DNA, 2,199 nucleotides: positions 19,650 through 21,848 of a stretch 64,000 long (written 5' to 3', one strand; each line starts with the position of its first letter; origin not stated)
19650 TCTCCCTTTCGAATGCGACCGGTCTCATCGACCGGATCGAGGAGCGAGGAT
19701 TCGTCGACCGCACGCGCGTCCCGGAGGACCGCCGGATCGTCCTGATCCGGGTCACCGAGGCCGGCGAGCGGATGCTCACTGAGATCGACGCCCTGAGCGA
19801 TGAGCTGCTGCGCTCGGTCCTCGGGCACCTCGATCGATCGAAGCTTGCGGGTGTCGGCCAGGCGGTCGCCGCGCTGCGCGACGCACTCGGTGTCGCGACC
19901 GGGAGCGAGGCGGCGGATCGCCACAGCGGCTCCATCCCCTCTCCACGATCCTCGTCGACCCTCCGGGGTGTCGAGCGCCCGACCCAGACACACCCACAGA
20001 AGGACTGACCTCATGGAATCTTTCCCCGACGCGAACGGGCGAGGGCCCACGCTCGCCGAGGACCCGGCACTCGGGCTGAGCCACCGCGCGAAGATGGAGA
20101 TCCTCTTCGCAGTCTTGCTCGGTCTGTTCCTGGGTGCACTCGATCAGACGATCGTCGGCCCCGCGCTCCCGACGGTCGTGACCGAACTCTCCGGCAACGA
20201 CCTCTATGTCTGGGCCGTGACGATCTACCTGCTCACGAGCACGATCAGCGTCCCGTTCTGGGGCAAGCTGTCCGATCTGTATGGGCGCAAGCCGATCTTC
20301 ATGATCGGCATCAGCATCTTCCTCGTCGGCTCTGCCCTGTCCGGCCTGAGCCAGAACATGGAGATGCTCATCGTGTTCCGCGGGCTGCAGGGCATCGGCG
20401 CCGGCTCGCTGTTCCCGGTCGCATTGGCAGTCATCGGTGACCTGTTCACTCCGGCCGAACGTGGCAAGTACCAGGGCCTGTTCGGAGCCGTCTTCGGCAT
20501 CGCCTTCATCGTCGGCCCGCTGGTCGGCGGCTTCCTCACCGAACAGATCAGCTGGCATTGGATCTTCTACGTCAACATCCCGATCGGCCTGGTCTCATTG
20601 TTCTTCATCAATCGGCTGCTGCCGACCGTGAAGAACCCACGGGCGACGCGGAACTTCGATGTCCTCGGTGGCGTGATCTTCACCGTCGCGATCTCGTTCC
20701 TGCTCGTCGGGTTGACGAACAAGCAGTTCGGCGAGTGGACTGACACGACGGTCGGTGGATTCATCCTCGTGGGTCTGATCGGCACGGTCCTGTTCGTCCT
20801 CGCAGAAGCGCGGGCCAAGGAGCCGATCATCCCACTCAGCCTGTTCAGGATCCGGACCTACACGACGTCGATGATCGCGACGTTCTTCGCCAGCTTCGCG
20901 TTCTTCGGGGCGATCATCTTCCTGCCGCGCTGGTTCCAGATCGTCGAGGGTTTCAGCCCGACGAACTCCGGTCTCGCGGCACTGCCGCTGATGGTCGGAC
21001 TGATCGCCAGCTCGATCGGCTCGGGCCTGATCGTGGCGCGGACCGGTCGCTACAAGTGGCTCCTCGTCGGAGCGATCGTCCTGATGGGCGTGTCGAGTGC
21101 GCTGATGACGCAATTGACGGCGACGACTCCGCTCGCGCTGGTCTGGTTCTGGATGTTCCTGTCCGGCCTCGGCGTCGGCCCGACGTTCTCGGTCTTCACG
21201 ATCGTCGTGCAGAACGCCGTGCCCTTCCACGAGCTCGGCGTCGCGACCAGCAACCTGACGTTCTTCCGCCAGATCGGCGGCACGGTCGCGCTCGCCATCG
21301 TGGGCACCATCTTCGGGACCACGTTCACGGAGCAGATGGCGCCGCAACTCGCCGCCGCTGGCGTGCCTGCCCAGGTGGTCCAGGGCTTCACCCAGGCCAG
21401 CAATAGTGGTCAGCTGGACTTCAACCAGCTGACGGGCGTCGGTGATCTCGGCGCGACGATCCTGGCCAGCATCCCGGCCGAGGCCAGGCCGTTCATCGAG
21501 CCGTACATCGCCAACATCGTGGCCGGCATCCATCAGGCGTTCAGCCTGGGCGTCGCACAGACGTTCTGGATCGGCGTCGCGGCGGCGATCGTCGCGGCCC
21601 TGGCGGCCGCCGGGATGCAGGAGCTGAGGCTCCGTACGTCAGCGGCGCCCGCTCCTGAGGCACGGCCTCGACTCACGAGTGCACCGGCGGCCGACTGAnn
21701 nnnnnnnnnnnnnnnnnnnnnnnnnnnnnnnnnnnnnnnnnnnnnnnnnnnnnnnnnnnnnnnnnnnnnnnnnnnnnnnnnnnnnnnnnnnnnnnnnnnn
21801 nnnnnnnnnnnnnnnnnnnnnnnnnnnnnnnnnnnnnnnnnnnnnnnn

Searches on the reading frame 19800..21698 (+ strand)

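Call 43: search_protein_families(library=pfam, proteins=[window:19800-21698:+], max_evalue=0.0001)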
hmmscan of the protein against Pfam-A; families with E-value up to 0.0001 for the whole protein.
window:19800-21698:+ (632 aa): 5 families
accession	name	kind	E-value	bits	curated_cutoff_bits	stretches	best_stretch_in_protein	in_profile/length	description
PF07690.21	MFS_1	-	1.2e-58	199.2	33.4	1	106-497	2-346/347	Major Facilitator Superfamily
PF00083.30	Sugar_tr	-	8.8e-15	55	22.3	1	135-269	47-187/452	Sugar (and other) transporter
PF06609.19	TRI12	-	2.5e-12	46.5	23.2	1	121-553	65-518/599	Fungal trichothecene efflux pump (TRI12)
PF12832.13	MFS_1_like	-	1.2e-05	24.9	25.2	1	155-257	268-372/373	MFS_1 like family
PF13347.12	MFS_2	-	3.1e-05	23.1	27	1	133-245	258-375/427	MFS/sugar transport protein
